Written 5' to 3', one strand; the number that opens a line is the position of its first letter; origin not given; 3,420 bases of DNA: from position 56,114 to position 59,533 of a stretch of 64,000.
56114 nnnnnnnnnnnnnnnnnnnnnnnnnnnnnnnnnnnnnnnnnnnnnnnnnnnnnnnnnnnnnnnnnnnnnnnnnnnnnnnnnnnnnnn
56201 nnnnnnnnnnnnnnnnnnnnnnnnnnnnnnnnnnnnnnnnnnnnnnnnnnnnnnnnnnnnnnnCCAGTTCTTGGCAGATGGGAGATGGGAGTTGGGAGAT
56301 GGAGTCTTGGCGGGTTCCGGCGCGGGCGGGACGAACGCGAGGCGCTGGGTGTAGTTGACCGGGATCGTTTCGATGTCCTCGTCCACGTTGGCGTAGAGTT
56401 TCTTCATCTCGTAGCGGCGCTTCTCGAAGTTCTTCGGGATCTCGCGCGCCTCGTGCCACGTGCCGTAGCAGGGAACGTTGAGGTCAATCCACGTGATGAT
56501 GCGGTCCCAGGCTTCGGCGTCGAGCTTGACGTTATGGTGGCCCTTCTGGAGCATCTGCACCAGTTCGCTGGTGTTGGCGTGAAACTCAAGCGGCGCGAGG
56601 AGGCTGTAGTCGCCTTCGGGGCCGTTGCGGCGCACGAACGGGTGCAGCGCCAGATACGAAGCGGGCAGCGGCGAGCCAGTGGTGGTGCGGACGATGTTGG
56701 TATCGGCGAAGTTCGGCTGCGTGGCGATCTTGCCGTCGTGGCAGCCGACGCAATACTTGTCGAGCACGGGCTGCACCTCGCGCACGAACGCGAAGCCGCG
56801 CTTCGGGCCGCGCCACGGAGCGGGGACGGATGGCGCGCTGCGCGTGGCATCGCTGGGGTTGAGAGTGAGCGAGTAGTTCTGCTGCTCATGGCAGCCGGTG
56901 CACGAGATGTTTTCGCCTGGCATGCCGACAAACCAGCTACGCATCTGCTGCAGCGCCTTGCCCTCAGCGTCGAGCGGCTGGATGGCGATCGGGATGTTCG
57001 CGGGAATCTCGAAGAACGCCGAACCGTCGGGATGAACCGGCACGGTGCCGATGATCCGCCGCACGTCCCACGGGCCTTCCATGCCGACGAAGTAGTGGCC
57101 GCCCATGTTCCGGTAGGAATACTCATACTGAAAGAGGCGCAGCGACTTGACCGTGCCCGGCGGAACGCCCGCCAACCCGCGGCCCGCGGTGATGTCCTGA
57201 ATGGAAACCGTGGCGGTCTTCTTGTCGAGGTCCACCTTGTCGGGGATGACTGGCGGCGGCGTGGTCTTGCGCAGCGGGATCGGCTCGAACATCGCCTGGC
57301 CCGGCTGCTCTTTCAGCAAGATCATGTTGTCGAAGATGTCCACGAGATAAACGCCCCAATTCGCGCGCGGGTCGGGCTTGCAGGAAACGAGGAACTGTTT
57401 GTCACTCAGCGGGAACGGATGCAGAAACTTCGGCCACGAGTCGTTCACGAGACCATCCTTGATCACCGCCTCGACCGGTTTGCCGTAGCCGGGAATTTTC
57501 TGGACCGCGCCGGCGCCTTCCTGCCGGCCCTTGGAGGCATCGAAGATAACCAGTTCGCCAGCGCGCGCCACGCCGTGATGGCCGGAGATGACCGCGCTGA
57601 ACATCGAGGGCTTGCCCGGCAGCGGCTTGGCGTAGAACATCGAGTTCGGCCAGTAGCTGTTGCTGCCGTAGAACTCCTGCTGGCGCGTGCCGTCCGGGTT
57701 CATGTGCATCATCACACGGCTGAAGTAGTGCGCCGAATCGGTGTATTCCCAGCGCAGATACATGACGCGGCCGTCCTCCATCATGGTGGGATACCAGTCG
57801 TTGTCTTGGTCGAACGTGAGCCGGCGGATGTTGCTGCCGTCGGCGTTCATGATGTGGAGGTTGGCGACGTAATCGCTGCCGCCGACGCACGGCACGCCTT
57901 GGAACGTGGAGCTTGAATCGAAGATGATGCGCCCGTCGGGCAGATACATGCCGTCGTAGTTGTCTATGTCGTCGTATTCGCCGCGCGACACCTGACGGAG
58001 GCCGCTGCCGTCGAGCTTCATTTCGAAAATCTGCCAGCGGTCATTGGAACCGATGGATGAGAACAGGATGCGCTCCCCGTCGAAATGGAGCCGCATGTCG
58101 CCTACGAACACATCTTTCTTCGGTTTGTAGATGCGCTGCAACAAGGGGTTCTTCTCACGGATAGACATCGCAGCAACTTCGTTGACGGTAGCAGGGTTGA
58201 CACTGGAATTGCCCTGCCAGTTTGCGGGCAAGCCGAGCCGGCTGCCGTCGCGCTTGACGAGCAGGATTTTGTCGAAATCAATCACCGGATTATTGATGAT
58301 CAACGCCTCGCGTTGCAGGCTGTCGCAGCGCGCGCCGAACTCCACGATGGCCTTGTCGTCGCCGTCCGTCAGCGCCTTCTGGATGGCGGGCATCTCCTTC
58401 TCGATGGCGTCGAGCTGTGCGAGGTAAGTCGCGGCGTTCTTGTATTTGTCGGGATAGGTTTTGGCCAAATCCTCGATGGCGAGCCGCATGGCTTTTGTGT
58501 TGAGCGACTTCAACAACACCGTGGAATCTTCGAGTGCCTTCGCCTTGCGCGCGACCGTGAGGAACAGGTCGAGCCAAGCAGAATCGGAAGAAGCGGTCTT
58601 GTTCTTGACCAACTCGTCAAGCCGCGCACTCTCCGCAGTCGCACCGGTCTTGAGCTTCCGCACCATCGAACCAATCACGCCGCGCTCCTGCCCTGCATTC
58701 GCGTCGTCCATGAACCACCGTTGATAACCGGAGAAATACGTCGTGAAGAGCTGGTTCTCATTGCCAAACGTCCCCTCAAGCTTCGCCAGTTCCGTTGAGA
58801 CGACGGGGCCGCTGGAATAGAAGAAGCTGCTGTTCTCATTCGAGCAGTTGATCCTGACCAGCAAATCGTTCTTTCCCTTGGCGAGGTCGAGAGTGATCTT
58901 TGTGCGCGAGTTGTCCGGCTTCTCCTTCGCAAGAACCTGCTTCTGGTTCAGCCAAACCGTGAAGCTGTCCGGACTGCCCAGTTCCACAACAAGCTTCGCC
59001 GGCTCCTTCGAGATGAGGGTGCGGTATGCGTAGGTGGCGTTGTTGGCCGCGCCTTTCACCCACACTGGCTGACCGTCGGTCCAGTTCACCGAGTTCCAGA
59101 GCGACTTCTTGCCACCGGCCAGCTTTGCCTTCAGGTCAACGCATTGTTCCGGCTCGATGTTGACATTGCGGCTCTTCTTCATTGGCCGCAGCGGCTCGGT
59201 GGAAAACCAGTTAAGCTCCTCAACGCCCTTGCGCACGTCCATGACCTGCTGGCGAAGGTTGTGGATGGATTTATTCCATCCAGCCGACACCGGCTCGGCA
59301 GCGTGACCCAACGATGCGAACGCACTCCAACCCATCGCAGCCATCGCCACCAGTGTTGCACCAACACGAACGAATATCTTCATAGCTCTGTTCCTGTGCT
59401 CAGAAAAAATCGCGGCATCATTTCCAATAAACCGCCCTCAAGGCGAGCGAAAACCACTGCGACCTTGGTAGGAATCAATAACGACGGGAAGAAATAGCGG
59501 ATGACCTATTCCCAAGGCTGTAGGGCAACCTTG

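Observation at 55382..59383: Giant secreted propeller / di-haem-c / FGE-domain protein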

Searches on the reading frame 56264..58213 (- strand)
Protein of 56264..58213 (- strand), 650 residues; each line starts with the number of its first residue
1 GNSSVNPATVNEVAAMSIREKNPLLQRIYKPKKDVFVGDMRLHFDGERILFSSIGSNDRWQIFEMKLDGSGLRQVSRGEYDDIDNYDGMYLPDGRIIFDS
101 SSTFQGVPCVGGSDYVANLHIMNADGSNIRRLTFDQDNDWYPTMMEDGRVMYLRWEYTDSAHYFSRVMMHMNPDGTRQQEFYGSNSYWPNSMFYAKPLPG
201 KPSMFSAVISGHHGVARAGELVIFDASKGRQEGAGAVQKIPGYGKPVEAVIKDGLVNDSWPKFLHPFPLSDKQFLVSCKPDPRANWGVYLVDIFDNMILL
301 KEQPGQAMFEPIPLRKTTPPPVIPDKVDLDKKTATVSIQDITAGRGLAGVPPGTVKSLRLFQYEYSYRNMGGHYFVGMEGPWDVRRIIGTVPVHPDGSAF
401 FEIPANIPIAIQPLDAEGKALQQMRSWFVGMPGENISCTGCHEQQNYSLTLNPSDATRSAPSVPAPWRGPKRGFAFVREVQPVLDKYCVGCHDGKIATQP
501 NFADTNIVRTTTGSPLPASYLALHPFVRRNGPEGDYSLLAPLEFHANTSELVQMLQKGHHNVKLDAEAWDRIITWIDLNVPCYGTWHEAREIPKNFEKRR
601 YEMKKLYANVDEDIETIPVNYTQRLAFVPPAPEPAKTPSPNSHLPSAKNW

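Call 13: search_solved_structures(query=window:56264-58213:-, max_evalue=10, show_alignments=2)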
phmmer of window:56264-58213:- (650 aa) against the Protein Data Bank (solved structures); distinct sequences matched with E-value up to 10: 2.
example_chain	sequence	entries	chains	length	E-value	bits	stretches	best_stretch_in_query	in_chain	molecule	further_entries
5c2v_A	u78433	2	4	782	1.8e-06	30.1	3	336-443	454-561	HYDRAZINE SYNTHASE ALPHA SUBUNIT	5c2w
2e84_A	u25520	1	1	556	1.5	10.5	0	487-565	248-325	High-molecular-weight cytochrome c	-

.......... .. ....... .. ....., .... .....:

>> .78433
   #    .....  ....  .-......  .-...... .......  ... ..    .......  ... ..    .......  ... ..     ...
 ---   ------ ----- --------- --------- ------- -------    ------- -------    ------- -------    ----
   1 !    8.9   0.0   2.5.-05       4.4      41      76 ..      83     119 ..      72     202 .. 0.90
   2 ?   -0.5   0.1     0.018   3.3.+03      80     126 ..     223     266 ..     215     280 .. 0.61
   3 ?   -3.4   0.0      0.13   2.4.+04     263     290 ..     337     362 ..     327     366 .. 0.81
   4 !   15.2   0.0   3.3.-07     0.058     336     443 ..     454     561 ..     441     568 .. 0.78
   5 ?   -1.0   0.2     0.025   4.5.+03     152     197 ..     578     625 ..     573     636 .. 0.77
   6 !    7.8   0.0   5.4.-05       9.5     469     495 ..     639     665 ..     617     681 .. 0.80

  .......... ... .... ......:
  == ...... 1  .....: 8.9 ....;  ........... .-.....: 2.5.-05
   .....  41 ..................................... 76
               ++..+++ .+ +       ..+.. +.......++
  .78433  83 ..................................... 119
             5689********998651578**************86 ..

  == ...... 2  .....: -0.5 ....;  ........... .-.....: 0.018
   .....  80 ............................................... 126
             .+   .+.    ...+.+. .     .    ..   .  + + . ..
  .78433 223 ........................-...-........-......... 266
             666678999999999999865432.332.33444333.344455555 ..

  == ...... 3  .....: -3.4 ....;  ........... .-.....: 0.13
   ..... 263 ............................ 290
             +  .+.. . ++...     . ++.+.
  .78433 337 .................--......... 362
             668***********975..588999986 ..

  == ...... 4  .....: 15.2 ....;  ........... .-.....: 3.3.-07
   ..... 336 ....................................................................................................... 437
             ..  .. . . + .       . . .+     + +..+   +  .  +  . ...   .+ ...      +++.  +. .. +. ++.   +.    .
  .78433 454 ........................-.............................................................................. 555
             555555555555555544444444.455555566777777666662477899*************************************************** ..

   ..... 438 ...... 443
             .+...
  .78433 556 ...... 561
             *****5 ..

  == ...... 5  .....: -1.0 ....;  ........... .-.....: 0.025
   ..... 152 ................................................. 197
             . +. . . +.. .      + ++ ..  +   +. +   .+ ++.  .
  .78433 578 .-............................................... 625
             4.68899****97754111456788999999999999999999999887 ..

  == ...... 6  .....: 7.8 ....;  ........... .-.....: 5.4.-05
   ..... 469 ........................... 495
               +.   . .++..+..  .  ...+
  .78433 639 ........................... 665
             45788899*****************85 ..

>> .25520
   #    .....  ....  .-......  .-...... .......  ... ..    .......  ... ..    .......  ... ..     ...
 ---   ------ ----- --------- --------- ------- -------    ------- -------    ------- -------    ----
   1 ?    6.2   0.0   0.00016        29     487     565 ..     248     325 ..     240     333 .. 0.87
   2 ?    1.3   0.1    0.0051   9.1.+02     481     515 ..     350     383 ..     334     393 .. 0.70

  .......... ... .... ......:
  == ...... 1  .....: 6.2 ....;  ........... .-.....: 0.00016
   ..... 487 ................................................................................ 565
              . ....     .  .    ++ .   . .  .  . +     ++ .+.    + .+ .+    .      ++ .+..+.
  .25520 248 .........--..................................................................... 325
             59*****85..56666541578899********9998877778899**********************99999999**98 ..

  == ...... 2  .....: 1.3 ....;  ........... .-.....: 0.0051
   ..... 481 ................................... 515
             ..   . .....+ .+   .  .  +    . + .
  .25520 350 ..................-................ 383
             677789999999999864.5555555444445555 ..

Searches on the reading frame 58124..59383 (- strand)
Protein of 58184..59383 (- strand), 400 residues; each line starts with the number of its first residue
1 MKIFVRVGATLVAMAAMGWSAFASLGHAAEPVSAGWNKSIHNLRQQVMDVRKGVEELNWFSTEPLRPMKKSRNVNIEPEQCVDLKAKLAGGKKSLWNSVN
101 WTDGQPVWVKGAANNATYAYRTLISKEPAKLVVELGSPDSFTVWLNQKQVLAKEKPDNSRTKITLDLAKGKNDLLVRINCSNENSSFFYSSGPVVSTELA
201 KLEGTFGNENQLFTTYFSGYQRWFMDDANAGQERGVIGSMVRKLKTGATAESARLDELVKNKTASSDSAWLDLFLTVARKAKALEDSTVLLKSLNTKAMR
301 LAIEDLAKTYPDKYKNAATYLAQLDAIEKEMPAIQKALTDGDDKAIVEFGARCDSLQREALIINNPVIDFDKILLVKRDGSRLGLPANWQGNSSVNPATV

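Call 35: search_protein_families(library=pfam, proteins=[window:58184-59383:-], max_evalue=1)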
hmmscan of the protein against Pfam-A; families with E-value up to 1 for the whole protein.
window:58184-59383:- (400 aa): 3 families
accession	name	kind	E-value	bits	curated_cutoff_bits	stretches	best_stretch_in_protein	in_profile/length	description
PF02770.24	Acyl-CoA_dh_M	-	0.11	13.1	33.3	1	233-290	6-65/97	Acyl-CoA dehydrogenase, middle domain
PF18937.5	DUF5685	-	0.28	11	26.7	1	262-331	82-151/272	Family of unknown function (DUF5685)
PF07361.16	Cytochrom_B562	-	0.31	12.1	30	1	280-359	21-96/102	Cytochrome b562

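Call 47: predict_structure(alignment_id=A3)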
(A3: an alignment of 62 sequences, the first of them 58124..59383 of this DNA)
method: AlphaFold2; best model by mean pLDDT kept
length: 420 residues; sequences in the alignment: 62
mean_pLDDT: 87.7   pTM: 0.79
mean pLDDT of the five models: 87.7, 86.7, 85.9, 85.6, 85.5
residues with pLDDT >= 90: 297; 70-90: 60; 50-70: 45; < 50: 18
segments of 3 or more residues with pLDDT < 50: 1-3, 17-26, 389-392
pLDDT, mean of each block of 10 residues (from residue 1): 49 51 52 89 92 94 83 65 91 93 93 94 97 96 97 93 97 97 94 90 91 94 86 96 94 98 95 96 96 96 98 98 98 96 96 95 94 81 56 58 86 81
secondary structure, 60 per line:
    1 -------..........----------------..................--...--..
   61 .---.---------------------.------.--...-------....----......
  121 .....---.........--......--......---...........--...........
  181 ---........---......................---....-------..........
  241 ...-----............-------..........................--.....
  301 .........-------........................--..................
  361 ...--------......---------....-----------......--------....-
elements in order: H8-17 H34-51 E54-56 E59-61 E97-99 E107-110 E115-125 E129-137 E140-145 E148-153 E157-167 E170-180 E184-191 H195-216 H220-223 H231-243 H249-260 H268-293 H296-309 H317-340 H343-363 E372-377 H387-390 E402-407 E416-419

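Call 50: fold_search(model_id=the predicted structure, library=pdb)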
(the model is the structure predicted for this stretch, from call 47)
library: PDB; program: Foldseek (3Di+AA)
matches with E <= 10: 1648; with E <= 0.001: 25
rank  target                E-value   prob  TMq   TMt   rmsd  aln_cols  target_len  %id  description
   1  3ac0_C                3.9e-05  1.00  0.22  0.12   6.5       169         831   11  Crystal structure of Beta-glucosidase from Kluyveromyces marxianus in complex with glucose (released 2010-08-11)
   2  3abz_C                4.3e-05  1.00  0.16  0.09   6.2       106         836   12  Crystal structure of Se-Met labeled Beta-glucosidase from Kluyveromyces marxianus (released 2010-08-11)
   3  3ac0_B                4.5e-05  1.00  0.16  0.09   6.4       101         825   13  Crystal structure of Beta-glucosidase from Kluyveromyces marxianus in complex with glucose (released 2010-08-11)
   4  3ac0_D                6.6e-05  1.00  0.15  0.08   7.1       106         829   14  Crystal structure of Beta-glucosidase from Kluyveromyces marxianus in complex with glucose (released 2010-08-11)
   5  6sec                  1.1e-04  1.00  0.19  0.09   8.0       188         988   11  Cold-adapted beta-D-galactosidase from Arthrobacter sp. 32cBon complex with ONPG (released 2019-09-11)
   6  3abz_B                1.6e-04  1.00  0.19  0.11   7.1       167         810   10  Crystal structure of Se-Met labeled Beta-glucosidase from Kluyveromyces marxianus (released 2010-08-11)
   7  3abz_D                1.7e-04  1.00  0.15  0.08   6.9       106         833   13  Crystal structure of Se-Met labeled Beta-glucosidase from Kluyveromyces marxianus (released 2010-08-11)
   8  3ac0_A                2.0e-04  1.00  0.23  0.12   6.2       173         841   10  Crystal structure of Beta-glucosidase from Kluyveromyces marxianus in complex with glucose (released 2010-08-11)
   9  7pjj                  2.1e-04  1.00  0.20  0.12   8.4       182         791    7  Structure of the Family-3 Glycosyl Hydrolase BcpE2 from Streptomyces scabies (released 2022-07-13)
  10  3abz_A                2.2e-04  1.00  0.22  0.12   6.5       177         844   10  Crystal structure of Se-Met labeled Beta-glucosidase from Kluyveromyces marxianus (released 2010-08-11)
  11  2xvk                  2.4e-04  1.00  0.15  0.07  13.1       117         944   11  crystal structure of alpha-xylosidase (GH31) from Cellvibrio japonicus in complex with 5-fluoro-alpha-D-xylopyranosyl fl (released 2011-04-13)
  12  5jou                  2.8e-04  1.00  0.17  0.08   2.7        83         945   12  Bacteroides ovatus Xyloglucan PUL GH31 (released 2016-08-10)
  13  6zjp                  3.3e-04  1.00  0.19  0.09   8.2       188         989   11  Cold-adapted beta-D-galactosidase from Arthrobacter sp. 32cB mutant E517Q (released 2020-08-05)
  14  6se8                  3.4e-04  1.00  0.19  0.09   7.9       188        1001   11  Cold-adapted beta-D-galactosidase from Arthrobacter sp. 32cB mutant E441Q (released 2019-09-11)
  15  6se9_A                3.6e-04  1.00  0.18  0.09   8.1       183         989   12  Cold-adapted beta-D-galactosidase from Arthrobacter sp. 32cB mutant E441Q in complex with lactose bound in shallow mod (released 2019-09-11)
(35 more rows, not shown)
